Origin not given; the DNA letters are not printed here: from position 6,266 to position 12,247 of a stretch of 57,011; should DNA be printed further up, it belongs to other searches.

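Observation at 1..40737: Three-gene locus of secreted proteins (248 aa, 11,188 aa, >=2,132 aa) as a candidate undescribed cell-surface system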

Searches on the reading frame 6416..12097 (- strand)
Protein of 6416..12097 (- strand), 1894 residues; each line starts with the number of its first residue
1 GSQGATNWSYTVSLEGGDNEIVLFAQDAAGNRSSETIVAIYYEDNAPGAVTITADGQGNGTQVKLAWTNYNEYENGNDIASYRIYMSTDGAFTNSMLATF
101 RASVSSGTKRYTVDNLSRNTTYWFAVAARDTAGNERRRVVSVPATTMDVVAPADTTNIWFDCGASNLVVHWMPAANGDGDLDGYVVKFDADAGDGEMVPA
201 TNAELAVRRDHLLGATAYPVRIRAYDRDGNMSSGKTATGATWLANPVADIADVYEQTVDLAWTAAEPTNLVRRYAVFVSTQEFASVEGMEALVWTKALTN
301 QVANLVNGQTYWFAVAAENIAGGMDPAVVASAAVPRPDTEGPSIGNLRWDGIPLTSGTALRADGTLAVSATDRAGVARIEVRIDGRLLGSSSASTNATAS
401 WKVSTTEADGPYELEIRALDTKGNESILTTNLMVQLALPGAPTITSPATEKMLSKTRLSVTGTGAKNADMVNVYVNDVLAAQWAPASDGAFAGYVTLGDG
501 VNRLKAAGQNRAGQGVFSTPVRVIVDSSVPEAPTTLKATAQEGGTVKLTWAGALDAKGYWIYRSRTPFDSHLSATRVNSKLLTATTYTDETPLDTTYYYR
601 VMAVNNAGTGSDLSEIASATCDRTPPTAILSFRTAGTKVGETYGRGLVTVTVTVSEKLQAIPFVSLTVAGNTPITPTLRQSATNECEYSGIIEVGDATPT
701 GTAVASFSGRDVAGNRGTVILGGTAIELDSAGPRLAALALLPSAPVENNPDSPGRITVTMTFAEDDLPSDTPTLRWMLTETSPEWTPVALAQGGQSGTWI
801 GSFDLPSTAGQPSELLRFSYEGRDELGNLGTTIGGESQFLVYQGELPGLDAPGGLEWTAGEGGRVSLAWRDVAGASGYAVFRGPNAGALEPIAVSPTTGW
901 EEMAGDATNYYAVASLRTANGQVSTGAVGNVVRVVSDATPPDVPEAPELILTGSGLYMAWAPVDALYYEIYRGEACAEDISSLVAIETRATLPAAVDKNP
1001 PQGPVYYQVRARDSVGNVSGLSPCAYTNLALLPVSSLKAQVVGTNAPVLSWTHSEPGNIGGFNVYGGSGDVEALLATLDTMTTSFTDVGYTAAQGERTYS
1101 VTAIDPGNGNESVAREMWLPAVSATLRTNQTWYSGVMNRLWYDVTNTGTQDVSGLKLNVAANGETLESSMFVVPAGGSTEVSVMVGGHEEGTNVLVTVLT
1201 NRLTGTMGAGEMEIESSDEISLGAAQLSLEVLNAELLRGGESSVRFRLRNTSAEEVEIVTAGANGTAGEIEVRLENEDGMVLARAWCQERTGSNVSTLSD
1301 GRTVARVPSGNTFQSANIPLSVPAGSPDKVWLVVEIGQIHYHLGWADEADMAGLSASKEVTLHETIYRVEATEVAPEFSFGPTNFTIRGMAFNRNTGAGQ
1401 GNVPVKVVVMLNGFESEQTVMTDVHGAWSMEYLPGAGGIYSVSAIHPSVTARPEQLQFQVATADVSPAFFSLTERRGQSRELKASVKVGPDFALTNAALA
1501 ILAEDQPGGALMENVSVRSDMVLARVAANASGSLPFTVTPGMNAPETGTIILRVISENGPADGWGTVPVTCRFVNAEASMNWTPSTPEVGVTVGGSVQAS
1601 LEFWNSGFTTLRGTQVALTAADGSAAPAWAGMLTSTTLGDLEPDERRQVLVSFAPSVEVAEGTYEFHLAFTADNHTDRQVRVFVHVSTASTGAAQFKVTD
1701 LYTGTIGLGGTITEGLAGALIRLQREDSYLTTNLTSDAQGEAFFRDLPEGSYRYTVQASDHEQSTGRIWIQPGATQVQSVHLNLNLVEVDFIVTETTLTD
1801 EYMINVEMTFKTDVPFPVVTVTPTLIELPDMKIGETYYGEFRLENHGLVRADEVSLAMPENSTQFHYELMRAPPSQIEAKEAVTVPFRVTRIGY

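Call 7: search_protein_families(library=pfam, proteins=[window:6416-11179:-], max_evalue=0.01)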
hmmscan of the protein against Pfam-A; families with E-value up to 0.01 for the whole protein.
window:6416-11179:- (1588 aa): 12 families
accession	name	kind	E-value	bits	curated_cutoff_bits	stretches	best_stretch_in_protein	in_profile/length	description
PF13620.12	CarboxypepD_reg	-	8.4e-11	42.5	32.3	1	1408-1476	12-81/82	Carboxypeptidase regulatory-like domain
PF17957.7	Big_7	-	5.2e-06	27.4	24.1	1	51-109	11-69/70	Bacterial Ig domain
PF09136.16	Glucodextran_B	-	5e-05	23.6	27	1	137-210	4-73/83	Glucodextranase, domain B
PF17210.9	SdrD_B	-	7.3e-05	23.4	29.7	0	1407-1455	21-69/112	SdrD B-like domain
PF19077.6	Big_13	-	0.00021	22.2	27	0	68-124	38-96/102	Bacterial Ig-like domain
PF00041.27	fn3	-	0.00033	21.3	25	0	226-312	2-82/84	Fibronectin type III domain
PF07705.17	CARDB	-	0.00036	21.1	22.7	0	824-888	13-78/101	CARDB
PF17802.7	SpaA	-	0.00072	20.1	23.1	0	1408-1447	14-55/91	Prealbumin-like fold domain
PF21910.2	GH85_C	-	0.0012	19.6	27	0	239-308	18-87/95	GH85 endohexosaminidases, C-terminal domain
PF25788.1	Ig_Rha78A_N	-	0.0048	17.6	27.4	0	267-313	52-99/105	Rha78A-like, N-terminal immunoglobulin domain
PF23193.1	NOMO_3rd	-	0.0054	17.2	27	0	1420-1481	54-114/120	NOMO third transthyretin-like domain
PF16353.11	LacZ_4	-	0.0078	16.9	27.3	0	1436-1509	7-71/87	Beta-galactosidase, domain 4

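Call 80: search_protein_families(library=ncbifam, proteins=[window:6416-12097:-], max_evalue=0.001)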
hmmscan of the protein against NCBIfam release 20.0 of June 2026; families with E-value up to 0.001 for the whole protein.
window:6416-12097:- (1894 aa): 2 families
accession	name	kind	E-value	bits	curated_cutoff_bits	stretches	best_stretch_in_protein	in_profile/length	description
NF047446.1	barrel_OmpL47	domain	3.9e-08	33.6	40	0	364-429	5-62/68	OmpL47-type beta-barrel domain-containing protein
NF058578.1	CPR_pilus_PamR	equivalog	1.3e-05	24.2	300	1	441-524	55-137/297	pilus system RbmA-like protein PamR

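Call 103: search_solved_structures(query=window:6416-11656:-, max_evalue=0.01)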
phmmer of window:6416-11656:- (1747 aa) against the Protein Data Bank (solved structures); distinct sequences matched with E-value up to 0.01: 0.
